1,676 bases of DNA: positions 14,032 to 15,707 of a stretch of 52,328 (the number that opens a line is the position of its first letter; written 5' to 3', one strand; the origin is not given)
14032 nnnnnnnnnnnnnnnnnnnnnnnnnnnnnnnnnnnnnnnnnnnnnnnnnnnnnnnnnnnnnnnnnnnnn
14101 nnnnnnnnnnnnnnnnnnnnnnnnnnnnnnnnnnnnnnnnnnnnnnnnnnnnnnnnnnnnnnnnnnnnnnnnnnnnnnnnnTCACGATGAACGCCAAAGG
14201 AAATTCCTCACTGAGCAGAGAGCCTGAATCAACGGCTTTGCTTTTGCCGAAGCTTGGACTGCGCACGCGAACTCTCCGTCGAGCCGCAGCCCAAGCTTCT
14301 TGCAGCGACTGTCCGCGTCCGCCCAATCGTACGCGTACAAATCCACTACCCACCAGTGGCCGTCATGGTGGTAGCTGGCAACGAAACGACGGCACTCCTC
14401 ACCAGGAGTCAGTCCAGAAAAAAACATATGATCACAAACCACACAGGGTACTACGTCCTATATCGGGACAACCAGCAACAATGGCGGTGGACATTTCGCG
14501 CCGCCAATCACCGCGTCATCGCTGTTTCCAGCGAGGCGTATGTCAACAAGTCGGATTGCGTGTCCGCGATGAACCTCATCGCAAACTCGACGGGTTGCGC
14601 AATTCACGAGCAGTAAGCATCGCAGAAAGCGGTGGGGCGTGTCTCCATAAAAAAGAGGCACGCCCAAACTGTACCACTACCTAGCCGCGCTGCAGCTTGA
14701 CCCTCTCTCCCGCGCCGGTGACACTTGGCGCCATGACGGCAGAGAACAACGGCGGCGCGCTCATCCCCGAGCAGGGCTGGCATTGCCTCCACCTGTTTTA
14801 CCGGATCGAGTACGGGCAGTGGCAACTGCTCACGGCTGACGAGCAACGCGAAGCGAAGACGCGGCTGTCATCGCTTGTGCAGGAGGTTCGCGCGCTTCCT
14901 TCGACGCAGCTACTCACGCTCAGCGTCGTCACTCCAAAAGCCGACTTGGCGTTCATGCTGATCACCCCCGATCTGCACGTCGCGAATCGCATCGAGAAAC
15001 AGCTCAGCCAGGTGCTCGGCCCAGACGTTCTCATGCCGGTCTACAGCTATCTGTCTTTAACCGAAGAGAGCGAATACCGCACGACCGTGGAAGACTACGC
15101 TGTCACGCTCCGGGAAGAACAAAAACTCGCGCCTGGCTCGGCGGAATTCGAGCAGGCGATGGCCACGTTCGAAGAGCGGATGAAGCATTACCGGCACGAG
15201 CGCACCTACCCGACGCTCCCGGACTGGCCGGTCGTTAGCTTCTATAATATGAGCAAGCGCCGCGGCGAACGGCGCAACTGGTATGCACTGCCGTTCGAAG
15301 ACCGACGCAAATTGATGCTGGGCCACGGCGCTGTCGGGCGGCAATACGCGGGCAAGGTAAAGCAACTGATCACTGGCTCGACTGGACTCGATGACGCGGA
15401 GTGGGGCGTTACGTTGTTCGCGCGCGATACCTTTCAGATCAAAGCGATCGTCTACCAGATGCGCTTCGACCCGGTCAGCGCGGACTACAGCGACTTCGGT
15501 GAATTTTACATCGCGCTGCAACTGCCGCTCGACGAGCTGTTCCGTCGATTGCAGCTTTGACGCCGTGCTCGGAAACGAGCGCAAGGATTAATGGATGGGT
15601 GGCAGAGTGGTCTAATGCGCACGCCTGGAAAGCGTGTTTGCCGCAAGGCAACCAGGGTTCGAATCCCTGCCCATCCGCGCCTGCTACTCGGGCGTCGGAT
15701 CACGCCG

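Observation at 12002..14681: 2.68-kb IS1-family element with perfect 17-bp IRs, 8-bp TSD and a cargo of uncharacterised small genes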

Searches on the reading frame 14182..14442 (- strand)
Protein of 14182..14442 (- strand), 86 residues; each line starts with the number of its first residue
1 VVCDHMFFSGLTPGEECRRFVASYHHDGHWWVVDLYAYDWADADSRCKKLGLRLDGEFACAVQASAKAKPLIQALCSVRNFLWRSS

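Call 4: search_protein_families(library=pfam, proteins=[window:14182-14442:-], max_evalue=0.1)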
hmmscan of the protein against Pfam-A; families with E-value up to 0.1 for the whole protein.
window:14182-14442:- (86 aa): 0 families

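Call 7: search_protein_families(library=ncbifam, proteins=[window:14182-14442:-], max_evalue=0.1)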
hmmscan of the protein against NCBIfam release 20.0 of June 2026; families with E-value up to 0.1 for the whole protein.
window:14182-14442:- (86 aa): 0 families

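Call 27: search_protein_families(library=phrogs, proteins=[window:14182-14442:-], max_evalue=0.01)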
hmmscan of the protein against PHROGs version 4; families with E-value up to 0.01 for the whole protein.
window:14182-14442:- (86 aa): 1 family
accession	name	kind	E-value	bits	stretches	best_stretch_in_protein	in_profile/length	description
phrog_2920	-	unknown function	0.0026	18.9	1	19-66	3-52/72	-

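Call 28: search_protein_families(library=padloc, proteins=[window:14182-14442:-], max_evalue=0.01)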
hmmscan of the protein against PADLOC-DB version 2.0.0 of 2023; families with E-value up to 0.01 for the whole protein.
window:14182-14442:- (86 aa): 0 families

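Call 67: search_dna_similar(query=window:14185-14427:-, collection=phages, mode=protein, max_evalue=0.01, max_rows=10)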
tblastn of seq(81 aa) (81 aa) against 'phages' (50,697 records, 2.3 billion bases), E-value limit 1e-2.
No match.

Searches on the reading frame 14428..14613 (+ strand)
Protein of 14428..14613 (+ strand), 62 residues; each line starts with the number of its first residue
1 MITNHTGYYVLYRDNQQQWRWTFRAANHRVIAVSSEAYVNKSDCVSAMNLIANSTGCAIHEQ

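Call 4: search_protein_families(library=pfam, proteins=[window:14428-14613:+], max_evalue=0.1)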
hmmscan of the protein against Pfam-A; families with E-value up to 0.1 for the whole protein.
window:14428-14613:+ (62 aa): 2 families
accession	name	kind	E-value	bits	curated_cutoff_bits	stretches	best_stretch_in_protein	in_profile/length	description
PF07411.17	DUF1508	-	4.1e-10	39.8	22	1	14-52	1-38/48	Domain of unknown function (DUF1508)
PF22903.3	DA_C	-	0.05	13.9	27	1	5-31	96-122/165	Diels-Alderase, C-terminal domain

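Call 7: search_protein_families(library=ncbifam, proteins=[window:14428-14613:+], max_evalue=0.1)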
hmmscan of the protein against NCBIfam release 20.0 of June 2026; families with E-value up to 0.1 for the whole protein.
window:14428-14613:+ (62 aa): 1 family
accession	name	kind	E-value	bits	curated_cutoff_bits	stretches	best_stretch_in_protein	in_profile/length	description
NF041908.1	HVO_2922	equivalog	1.5e-09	37.8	90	1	10-46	4-40/54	HVO_2922 family protein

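Call 27: search_protein_families(library=phrogs, proteins=[window:14428-14613:+], max_evalue=0.01)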
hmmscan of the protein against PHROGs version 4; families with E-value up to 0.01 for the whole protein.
window:14428-14613:+ (62 aa): 4 families
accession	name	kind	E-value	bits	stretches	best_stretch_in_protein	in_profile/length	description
phrog_1422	-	unknown function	8.2e-10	39.8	1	7-54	3-49/110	-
phrog_11465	-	unknown function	5.5e-09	37.2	1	10-51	5-46/193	-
phrog_7996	-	unknown function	0.0078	16.9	1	14-46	22-54/258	-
phrog_8105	-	unknown function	0.0091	17.1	1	9-49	27-66/104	-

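Call 28: search_protein_families(library=padloc, proteins=[window:14428-14613:+], max_evalue=0.01)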
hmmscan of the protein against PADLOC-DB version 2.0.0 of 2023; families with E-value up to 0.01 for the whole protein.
window:14428-14613:+ (62 aa): 0 families

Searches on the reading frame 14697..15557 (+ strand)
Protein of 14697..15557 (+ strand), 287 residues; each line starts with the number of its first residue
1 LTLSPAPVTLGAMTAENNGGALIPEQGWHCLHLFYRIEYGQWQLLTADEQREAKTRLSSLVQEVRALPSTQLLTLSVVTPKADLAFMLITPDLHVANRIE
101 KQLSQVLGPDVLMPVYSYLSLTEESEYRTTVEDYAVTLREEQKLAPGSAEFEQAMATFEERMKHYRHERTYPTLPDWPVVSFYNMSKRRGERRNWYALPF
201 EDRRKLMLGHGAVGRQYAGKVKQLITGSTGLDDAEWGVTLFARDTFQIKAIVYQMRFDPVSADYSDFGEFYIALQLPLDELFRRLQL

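Call 4: search_protein_families(library=pfam, proteins=[window:14697-15557:+], max_evalue=0.1)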
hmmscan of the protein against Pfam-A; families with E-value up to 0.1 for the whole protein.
window:14697-15557:+ (287 aa): 1 family
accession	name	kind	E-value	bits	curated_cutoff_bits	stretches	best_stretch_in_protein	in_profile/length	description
PF06778.18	Chlor_dismutase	-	2e-45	155.2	25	1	52-273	3-186/189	Chlorite dismutase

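Call 7: search_protein_families(library=ncbifam, proteins=[window:14697-15557:+], max_evalue=0.1)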
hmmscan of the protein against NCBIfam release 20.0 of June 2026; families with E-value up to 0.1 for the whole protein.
window:14697-15557:+ (287 aa): 3 families
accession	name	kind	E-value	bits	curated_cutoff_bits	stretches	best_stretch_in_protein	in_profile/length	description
NF008913.0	PRK12276.1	equivalog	6.6e-75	252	253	1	22-283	5-244/248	hydrogen peroxide-dependent heme synthase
NF007124.0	PRK09565.1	equivalog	3e-56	192.1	446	1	25-281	10-252/637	heme-binding protein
NF042928.1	HemQ_actino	equivalog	3.1e-08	33.2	235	1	193-257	128-191/220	hydrogen peroxide-dependent heme synthase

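Call 38: find_encoding_contigs(protein=window:14733-15557:+, flank=8000, max_places=8)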
Protein window:14733-15557:+ (275 aa): no gene with exactly this product is on record in the collection.
